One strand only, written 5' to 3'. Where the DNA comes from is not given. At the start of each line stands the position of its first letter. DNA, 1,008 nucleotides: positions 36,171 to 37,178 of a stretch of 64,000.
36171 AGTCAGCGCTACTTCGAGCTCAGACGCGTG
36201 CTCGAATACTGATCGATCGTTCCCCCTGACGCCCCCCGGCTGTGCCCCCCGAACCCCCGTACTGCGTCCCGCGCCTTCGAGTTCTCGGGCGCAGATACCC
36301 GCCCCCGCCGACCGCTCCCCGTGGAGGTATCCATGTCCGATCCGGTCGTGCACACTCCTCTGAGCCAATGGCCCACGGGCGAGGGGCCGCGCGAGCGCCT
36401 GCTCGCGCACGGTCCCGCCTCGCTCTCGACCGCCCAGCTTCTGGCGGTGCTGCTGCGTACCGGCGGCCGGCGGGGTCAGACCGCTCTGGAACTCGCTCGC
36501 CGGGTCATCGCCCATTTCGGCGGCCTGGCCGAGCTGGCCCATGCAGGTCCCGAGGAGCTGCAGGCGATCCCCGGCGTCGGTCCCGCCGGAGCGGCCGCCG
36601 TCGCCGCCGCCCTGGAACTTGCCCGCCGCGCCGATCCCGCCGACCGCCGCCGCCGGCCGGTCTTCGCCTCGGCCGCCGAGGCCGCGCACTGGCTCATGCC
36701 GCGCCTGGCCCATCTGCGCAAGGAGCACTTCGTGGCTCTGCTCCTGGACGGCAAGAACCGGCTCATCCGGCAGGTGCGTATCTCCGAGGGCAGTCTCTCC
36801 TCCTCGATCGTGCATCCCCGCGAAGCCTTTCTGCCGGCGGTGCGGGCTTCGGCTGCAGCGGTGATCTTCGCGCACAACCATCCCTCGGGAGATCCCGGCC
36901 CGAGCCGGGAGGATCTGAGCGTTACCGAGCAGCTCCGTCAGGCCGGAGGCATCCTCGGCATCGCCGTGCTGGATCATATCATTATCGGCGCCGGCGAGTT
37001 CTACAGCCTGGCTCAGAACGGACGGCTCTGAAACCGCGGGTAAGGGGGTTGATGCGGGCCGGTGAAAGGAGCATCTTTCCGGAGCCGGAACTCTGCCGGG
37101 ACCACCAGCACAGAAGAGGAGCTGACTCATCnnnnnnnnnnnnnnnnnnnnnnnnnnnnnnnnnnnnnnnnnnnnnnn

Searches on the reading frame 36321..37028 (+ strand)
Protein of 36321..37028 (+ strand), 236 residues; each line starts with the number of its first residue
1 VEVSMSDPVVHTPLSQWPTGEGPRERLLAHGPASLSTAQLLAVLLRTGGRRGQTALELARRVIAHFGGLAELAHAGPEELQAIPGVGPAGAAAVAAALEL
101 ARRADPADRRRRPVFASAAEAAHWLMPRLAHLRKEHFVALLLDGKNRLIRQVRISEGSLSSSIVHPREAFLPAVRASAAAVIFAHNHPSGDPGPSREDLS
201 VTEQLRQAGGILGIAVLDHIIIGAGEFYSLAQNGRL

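Call 49: search_protein_families(library=pfam, proteins=[window:36321-37028:+], max_evalue=0.001)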
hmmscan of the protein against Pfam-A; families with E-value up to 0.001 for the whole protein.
window:36321-37028:+ (236 aa): 5 families
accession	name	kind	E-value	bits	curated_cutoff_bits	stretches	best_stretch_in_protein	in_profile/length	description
PF04002.20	RadC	-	2.9e-43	147.1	22.1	1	116-234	2-120/121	RadC-like JAB domain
PF20582.4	UPF0758_N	-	7.3e-24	84.1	27.1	1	15-91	2-76/77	UPF0758 N-terminal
PF12826.13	HHH_2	-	5.7e-05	23.6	27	1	58-95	15-52/64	Helix-hairpin-helix motif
PF14520.12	HHH_5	-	9.3e-05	23.3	27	1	58-98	14-55/57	Helix-hairpin-helix domain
PF00633.29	HHH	-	0.00088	19.5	24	0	75-96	8-29/30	Helix-hairpin-helix motif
